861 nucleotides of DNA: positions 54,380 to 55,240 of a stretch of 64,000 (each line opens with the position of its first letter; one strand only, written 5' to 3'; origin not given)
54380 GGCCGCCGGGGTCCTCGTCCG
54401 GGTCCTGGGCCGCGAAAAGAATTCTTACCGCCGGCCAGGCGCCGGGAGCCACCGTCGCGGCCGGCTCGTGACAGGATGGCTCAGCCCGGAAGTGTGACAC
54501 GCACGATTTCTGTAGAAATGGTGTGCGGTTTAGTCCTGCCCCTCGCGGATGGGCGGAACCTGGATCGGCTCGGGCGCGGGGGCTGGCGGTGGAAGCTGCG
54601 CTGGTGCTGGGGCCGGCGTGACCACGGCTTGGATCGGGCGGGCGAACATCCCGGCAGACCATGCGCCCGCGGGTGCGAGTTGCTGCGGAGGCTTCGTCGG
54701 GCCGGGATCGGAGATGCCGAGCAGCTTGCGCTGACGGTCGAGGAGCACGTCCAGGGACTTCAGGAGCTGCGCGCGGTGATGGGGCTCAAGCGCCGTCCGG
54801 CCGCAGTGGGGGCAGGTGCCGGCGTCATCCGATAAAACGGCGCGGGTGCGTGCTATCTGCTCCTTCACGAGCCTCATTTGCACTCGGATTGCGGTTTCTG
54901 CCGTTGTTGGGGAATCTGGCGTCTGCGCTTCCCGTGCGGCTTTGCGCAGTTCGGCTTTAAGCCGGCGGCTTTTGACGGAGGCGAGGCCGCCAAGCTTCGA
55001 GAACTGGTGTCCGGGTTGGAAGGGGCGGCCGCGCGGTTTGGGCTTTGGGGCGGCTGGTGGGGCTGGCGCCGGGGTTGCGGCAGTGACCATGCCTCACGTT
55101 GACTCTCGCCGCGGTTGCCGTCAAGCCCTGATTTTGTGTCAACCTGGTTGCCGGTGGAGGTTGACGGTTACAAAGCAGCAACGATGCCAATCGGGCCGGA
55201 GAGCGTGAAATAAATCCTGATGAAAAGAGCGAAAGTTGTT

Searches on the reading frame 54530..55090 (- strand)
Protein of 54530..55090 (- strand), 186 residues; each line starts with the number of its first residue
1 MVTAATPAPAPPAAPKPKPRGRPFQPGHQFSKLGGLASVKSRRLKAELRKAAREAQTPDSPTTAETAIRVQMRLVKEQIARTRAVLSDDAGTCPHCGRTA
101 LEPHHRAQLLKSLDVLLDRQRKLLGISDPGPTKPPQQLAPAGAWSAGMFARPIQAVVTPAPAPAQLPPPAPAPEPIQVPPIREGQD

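Call 11: search_protein_families(library=pfam, proteins=[window:54530-55090:-], max_evalue=1)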
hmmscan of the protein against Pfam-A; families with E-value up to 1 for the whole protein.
window:54530-55090:- (186 aa): 5 families
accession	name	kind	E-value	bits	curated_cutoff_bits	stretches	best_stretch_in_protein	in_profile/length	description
PF04423.19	Rad50_zn_hook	-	0.00062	20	24.3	1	85-122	14-50/52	Rad50 zinc hook motif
PF19335.5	HMBD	-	0.019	15.4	23.6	1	85-98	10-23/28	Heavy metal binding domain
PF24460.1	DUF7575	-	0.071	12.9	28.5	1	89-99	2-12/28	Domain of unknown function (DUF7575)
PF13240.11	Zn_Ribbon_1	-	0.084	13.1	25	1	86-98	9-21/23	zinc-ribbon domain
PF13248.11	Zn_ribbon_3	-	0.085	12.8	27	1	85-97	11-23/26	zinc-ribbon domain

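Call 12: find_related_loci(query=window:54530-55090:-, collection=viral_contigs, flank=6000)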
Query window:54530-55090:- (186 aa) in viral_contigs; peptide patterns used: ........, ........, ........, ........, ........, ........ (x = any residue, [..] = any of these).
17 stretches matched a pattern, but none encodes a relative of the query by tblastn (E <= 1e-3).

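Call 15: find_encoding_contigs(protein=window:54530-55090:-, flank=8000, max_places=10)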
Protein window:54530-55090:- (186 aa): no gene with exactly this product is on record in the collection.

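Call 48: search_protein_families(library=phrogs, proteins=[window:54530-55090:-], max_evalue=1)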
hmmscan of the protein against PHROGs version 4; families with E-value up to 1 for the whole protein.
window:54530-55090:- (186 aa): 3 families
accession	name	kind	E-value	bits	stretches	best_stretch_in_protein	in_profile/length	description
phrog_589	-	DNA, RNA and nucleotide metabolism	0.0034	18.2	1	41-107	36-113/179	HNH endonuclease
phrog_2412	-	unknown function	0.017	16.2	1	29-54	20-45/150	-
phrog_30288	-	unknown function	0.38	12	1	86-98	36-48/56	-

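Call 71: find_homologous_proteins(query=window:54530-55090:-, max_evalue=0.01)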
Query window:54530-55090:- (186 aa): 22 proteins with E <= 0.01 among 8000 candidates.
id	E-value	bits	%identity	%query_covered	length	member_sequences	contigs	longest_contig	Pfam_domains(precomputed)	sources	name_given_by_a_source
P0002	5.4e-67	244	100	62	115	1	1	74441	-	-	-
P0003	4.6e-24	104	51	65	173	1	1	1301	-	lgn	-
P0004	2.0e-23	102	54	60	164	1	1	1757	-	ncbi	-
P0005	2.1e-23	102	58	53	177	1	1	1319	-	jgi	jgi:hypothetical protein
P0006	4.9e-22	97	52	61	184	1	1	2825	-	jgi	jgi:hypothetical protein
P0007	1.2e-21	96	55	54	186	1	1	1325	-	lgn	-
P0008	1.6e-21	95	49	72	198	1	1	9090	-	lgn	-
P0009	4.3e-21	94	50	60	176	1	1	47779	-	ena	-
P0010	4.7e-21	94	53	55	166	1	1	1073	-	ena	-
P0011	6.7e-21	93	53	56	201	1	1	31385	-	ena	-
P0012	1.2e-20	92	48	67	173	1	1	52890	-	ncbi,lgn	-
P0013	1.3e-20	92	43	89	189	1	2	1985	-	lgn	-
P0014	3.7e-20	91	63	40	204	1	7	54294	-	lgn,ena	-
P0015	6.6e-20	90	48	55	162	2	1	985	-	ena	-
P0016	8.7e-20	90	50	54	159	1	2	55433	-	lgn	-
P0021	1.1e-15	76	50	48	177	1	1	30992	-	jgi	jgi:hypothetical protein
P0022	1.1e-14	73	52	52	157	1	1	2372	-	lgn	-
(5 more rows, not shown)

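Call 72: find_encoding_contigs(protein=P0012, flank=6000, max_places=2)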
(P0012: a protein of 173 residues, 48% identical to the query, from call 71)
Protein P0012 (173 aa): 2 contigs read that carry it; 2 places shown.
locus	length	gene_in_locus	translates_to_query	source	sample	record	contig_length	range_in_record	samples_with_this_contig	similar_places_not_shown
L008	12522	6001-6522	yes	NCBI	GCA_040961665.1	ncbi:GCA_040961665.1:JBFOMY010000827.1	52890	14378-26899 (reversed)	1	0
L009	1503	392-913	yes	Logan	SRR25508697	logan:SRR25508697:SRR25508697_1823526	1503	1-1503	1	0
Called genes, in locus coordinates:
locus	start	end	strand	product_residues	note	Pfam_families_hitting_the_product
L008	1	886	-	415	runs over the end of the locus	-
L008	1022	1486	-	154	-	-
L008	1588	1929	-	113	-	-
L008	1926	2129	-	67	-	-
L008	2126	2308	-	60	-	-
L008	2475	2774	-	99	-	-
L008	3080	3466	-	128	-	-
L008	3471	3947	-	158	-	-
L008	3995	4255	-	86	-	-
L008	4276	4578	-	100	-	-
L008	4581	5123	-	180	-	-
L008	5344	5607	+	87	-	-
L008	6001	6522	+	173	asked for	-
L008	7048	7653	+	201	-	-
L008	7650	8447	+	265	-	PF01555:N6_N4_Mtase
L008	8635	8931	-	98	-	-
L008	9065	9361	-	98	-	-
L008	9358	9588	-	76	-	-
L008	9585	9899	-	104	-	-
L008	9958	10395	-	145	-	-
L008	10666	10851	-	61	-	-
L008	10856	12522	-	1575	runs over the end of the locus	-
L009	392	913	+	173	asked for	-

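Call 73: find_encoding_contigs(protein=P0014, flank=6000, max_places=2)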
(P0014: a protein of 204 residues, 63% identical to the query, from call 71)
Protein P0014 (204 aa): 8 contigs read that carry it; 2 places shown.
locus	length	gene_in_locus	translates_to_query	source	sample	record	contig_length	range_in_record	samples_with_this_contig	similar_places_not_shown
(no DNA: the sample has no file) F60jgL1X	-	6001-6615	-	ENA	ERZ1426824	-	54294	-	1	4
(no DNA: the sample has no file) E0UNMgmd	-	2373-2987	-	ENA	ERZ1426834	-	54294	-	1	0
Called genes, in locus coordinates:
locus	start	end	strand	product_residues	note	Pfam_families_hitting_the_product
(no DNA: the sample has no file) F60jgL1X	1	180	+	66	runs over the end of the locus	-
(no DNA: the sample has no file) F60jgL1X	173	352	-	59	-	-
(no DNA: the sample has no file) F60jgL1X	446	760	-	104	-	-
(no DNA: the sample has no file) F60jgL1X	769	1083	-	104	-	-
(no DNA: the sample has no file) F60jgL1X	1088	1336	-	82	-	-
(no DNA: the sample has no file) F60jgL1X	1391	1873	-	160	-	-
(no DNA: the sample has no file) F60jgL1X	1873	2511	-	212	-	PF13482:RNase_H_2 (weak), PF10108:DNA_pol_B_exo2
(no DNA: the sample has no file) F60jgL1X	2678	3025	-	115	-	-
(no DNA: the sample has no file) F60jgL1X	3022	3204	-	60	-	-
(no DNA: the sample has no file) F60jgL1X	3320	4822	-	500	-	-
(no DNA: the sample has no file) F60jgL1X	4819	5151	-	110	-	-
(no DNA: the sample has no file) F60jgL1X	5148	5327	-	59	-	-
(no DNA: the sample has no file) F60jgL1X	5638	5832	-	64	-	-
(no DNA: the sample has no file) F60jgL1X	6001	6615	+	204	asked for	-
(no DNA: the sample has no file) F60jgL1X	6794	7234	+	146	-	-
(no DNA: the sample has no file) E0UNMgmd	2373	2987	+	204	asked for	-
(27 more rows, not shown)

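Call 74: find_encoding_contigs(protein=P0016, flank=6000, max_places=2)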
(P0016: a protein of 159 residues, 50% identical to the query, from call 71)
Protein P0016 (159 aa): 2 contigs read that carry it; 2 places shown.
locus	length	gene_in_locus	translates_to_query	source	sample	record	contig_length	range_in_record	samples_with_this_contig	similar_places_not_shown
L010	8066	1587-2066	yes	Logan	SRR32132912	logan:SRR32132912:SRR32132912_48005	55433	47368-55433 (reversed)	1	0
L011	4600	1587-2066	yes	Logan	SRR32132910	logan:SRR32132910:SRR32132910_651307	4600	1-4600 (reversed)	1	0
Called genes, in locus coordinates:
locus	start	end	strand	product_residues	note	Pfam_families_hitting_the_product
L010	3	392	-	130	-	?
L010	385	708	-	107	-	PF21779:DUF6874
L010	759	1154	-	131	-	-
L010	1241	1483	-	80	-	-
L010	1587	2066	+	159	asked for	-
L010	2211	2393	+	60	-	-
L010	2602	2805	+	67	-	-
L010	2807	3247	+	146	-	-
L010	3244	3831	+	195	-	-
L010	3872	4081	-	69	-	-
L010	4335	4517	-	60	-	-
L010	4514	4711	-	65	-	-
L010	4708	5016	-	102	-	-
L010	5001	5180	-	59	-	-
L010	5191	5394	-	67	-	-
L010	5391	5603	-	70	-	-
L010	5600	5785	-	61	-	-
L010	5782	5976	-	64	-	-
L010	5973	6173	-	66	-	-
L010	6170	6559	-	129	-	-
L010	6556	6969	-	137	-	-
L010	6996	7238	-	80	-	-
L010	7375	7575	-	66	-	-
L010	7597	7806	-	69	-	-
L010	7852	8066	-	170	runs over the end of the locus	-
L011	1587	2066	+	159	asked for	-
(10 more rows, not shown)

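Call 75: find_encoding_contigs(protein=P0009, flank=6000, max_places=2)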
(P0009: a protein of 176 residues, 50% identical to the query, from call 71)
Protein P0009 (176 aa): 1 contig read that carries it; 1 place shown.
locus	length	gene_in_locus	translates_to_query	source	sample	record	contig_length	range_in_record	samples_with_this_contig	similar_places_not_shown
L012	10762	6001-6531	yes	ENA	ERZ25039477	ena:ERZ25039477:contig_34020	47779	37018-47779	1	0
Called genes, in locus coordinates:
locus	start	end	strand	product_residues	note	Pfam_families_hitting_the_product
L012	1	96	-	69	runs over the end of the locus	-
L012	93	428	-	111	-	-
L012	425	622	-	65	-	-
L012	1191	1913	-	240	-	-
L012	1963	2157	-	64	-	-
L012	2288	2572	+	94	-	-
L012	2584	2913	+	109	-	-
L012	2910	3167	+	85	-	-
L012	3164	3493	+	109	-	-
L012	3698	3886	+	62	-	-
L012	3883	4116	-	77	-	-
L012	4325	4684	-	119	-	-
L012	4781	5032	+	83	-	-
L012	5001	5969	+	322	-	PF13610:DDE_Tnp_IS240 (weak)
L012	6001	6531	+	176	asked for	-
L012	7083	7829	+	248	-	-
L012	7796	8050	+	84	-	-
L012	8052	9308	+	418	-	PF01494:FAD_binding_3, PF12831:FAD_oxidored, PF22578:GGR_cat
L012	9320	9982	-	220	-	PF07992:Pyr_redox_2 (faint), PF02852:Pyr_redox_dim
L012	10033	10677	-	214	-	PF00070:Pyr_redox (faint), PF00890:FAD_binding_2 (faint), PF03486:HI0933_like (faint), PF07992:Pyr_redox_2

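Call 76: find_encoding_contigs(protein=P0011, flank=6000, max_places=1)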
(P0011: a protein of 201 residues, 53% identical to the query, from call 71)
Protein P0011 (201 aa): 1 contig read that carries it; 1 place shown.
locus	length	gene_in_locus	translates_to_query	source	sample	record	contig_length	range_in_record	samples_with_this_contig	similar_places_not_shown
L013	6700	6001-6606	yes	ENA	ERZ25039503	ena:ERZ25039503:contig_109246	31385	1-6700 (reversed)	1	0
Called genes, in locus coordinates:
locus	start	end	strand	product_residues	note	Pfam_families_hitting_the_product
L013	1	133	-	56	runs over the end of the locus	-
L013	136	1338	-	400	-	PF06420:Mgm101p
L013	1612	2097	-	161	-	-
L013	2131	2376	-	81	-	-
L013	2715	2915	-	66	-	-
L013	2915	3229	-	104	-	-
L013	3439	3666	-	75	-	-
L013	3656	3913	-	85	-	-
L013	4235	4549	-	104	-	PF23907:DUF7249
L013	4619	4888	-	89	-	-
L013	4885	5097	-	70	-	-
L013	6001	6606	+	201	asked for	-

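Call 77: find_encoding_contigs(protein=P0021, flank=6000, max_places=1)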
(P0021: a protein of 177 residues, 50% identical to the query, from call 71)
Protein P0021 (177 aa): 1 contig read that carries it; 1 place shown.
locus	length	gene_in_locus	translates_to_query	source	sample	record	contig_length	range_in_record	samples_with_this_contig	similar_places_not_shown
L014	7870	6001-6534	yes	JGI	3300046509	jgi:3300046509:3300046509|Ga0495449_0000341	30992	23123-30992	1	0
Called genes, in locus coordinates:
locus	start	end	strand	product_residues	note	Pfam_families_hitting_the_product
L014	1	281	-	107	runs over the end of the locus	-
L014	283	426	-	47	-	-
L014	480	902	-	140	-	-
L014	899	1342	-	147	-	-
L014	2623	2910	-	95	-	-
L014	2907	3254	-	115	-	-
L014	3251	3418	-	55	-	-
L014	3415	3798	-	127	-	-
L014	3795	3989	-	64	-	-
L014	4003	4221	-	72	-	-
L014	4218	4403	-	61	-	-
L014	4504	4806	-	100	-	-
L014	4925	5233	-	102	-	-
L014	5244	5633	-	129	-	-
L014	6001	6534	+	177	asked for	-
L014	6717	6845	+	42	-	-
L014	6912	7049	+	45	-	-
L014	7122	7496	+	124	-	-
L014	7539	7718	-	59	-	-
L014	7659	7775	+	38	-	-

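Call 78: find_encoding_contigs(protein=P0008, flank=6000, max_places=1)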
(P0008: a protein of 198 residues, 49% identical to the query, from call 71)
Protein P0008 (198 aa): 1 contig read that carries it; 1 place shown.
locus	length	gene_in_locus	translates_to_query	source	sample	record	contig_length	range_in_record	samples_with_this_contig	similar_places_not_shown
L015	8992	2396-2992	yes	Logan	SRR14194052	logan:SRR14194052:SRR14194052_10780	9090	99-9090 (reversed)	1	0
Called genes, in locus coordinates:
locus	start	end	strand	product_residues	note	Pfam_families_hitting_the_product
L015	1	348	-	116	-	?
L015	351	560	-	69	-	-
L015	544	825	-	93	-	-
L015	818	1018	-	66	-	-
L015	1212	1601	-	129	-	PF27050:Phage_P22_Y8K6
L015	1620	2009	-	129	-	-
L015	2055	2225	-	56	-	-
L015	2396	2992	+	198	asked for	-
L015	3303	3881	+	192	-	-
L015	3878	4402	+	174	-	PF01844:HNH (weak)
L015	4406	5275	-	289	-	-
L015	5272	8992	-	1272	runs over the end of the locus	?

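Call 79: find_encoding_contigs(protein=P0006, flank=6000, max_places=1)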
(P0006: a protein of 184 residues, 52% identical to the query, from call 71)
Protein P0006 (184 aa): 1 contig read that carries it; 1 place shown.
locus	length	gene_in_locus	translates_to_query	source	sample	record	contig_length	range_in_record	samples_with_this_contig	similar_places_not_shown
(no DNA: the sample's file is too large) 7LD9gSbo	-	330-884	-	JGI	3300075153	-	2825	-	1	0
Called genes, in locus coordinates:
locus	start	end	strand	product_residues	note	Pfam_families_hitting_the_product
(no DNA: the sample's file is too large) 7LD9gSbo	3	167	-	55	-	?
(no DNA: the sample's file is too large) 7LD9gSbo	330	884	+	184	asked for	-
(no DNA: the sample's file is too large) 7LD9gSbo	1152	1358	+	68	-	-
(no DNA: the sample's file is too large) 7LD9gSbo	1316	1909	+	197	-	-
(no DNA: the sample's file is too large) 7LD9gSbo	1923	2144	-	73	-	-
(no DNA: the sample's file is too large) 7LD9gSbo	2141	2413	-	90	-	-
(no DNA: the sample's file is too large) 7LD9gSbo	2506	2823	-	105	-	?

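Call 84: find_related_loci(query=A2, collection=viral_contigs, flank=3000)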
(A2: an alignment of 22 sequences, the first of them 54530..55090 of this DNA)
Query A2 (186 aa) in viral_contigs; peptide patterns used: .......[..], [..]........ (x = any residue, [..] = any of these).
60 stretches matched a pattern, but none encodes a relative of the query by tblastn (E <= 1e-3).

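Call 85: find_encoding_contigs(protein=P0022, flank=3000, max_places=1)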
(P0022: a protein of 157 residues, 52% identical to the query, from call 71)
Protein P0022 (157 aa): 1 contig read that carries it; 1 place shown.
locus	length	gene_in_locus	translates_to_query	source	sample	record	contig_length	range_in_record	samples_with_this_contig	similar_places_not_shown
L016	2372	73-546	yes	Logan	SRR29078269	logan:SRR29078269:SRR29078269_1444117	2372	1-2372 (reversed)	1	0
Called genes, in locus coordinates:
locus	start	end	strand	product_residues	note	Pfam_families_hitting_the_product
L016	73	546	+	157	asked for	-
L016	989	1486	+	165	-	-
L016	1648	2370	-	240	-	?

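Call 86: find_encoding_contigs(protein=P0013, flank=3000, max_places=2)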
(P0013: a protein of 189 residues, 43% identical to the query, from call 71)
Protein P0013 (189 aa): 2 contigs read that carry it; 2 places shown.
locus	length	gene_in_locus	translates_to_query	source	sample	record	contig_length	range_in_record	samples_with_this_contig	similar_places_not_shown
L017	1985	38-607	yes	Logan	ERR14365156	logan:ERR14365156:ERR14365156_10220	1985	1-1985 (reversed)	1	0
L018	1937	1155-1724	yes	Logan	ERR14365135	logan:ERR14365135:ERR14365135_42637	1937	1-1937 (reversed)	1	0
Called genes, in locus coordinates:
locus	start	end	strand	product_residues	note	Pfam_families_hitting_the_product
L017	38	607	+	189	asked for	-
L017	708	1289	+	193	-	-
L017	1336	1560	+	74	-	-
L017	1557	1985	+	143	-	?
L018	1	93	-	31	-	?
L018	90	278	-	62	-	-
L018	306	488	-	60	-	-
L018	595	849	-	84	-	-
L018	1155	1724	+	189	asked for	-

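Call 90: search_protein_families(library=pfam, proteins=[L015:3381-3881:+, L016:989-1486:+, L008:7198-7653:+, L010:2807-3247:+, L015:3878-4402:+, L012:7083-7829:+], max_evalue=0.1)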
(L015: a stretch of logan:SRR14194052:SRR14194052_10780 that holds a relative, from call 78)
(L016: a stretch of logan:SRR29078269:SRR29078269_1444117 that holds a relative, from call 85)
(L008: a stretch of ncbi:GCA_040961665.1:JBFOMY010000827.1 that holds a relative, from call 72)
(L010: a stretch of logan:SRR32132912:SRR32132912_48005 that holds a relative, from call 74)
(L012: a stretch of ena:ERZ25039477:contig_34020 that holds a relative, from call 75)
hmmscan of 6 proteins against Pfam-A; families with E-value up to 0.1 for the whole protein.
L015:3381-3881:+ (166 aa): 0 families

L016:989-1486:+ (165 aa): 0 families

L008:7198-7653:+ (151 aa): 0 families

L010:2807-3247:+ (146 aa): 0 families

L015:3878-4402:+ (174 aa): 2 families
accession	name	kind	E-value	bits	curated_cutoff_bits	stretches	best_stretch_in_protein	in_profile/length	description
PF01844.29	HNH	-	2.6e-06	27.9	21.4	1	34-75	1-46/47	HNH endonuclease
PF23382.1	DUF7097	-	0.011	16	27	0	15-75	60-137/175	Family of unknown function (DUF7097)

L012:7083-7829:+ (248 aa): 0 families

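Call 91: search_protein_families(library=phrogs, proteins=[L015:3381-3881:+, L016:989-1486:+, L008:7198-7653:+, L010:2807-3247:+, L015:3878-4402:+, L012:7083-7829:+], max_evalue=0.01)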
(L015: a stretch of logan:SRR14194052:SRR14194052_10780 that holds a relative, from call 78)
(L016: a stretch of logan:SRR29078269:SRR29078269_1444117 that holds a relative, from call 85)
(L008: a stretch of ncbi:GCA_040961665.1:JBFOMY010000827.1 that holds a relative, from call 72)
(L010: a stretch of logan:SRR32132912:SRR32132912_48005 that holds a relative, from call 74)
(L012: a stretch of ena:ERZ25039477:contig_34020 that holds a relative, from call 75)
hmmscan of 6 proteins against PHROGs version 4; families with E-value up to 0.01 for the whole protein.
L015:3381-3881:+ (166 aa): 0 families

L016:989-1486:+ (165 aa): 1 family
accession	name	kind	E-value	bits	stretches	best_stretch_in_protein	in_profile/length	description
phrog_11769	-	unknown function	0.0098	15.8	0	32-134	58-149/431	-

L008:7198-7653:+ (151 aa): 0 families

L010:2807-3247:+ (146 aa): 0 families

L015:3878-4402:+ (174 aa): 21 families
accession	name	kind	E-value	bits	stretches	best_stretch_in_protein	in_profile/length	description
phrog_4581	-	head and packaging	3.5e-13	50.7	1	8-77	42-112/395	terminase small subunit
phrog_119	-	DNA, RNA and nucleotide metabolism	5.4e-13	49.6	1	6-85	178-266/443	HNH endonuclease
phrog_144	-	DNA, RNA and nucleotide metabolism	1.3e-12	48.7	1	8-78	61-137/175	HNH endonuclease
phrog_7370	-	DNA, RNA and nucleotide metabolism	6.3e-09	36.9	1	24-76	34-86/115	HNH endonuclease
phrog_589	-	DNA, RNA and nucleotide metabolism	9.9e-09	36.2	1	9-74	69-139/179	HNH endonuclease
phrog_8060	-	unknown function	3.1e-08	34.7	1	9-77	16-83/213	-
phrog_8048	-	DNA, RNA and nucleotide metabolism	7e-08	33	1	12-90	157-242/273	HNH endonuclease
phrog_8446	-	DNA, RNA and nucleotide metabolism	1.9e-07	32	1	16-75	125-197/211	HNH endonuclease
phrog_5956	-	DNA, RNA and nucleotide metabolism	3.3e-07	31.1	1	10-78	38-112/138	HNH endonuclease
phrog_740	-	DNA, RNA and nucleotide metabolism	5.9e-07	29.8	1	18-74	25-85/332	HNH endonuclease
phrog_24030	-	DNA, RNA and nucleotide metabolism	1.9e-06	28.4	1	21-85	8-72/342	RNA ligase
phrog_333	-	DNA, RNA and nucleotide metabolism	4.1e-06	28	1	17-73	19-78/138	HNH endonuclease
phrog_30443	-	DNA, RNA and nucleotide metabolism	1.6e-05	26.2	1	4-73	34-104/121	HNH endonuclease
phrog_1271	-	DNA, RNA and nucleotide metabolism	1.6e-05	25.5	1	17-82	255-324/361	HNH endonuclease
phrog_7785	-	DNA, RNA and nucleotide metabolism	2.8e-05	25.1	1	23-73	62-111/147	HNH endonuclease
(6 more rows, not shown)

L012:7083-7829:+ (248 aa): 0 families

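Call 95: search_solved_structures(query=A2, max_evalue=1, show_alignments=1)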
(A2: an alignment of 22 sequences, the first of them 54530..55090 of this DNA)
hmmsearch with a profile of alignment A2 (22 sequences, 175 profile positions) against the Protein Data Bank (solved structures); distinct sequences matched with E-value up to 1: 2.
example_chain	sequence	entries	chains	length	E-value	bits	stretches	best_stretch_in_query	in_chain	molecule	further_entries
9jp7_A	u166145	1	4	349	0.19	15.1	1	51-107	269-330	4,5-dihydroxyphthalate decarboxylase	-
2jtq_A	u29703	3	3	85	0.3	14.5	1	49-94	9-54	Phage shock protein E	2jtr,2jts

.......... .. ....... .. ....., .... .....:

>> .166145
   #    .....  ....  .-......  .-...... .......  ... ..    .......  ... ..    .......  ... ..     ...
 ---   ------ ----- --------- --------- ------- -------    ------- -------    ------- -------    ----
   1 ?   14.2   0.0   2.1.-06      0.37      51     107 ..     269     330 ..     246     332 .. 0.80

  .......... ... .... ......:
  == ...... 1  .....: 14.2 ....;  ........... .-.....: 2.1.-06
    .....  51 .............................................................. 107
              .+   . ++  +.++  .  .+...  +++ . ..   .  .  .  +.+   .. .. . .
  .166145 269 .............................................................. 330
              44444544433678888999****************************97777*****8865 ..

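Call 113: search_protein_families(library=pfam, alignment_id=A2, max_evalue=0.01)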
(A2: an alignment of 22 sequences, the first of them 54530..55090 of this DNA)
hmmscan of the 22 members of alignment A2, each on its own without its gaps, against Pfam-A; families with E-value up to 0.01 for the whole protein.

A. member 1, window:54530-55090:- (186 aa): 1 family
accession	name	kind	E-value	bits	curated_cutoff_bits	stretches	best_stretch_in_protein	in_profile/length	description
PF04423.19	Rad50_zn_hook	-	0.00062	20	24.3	1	85-122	14-50/52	Rad50 zinc hook motif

B. families by the number of members that match (of 22 scanned): 1 family
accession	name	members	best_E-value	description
PF04423.19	Rad50_zn_hook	1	0.00062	Rad50 zinc hook motif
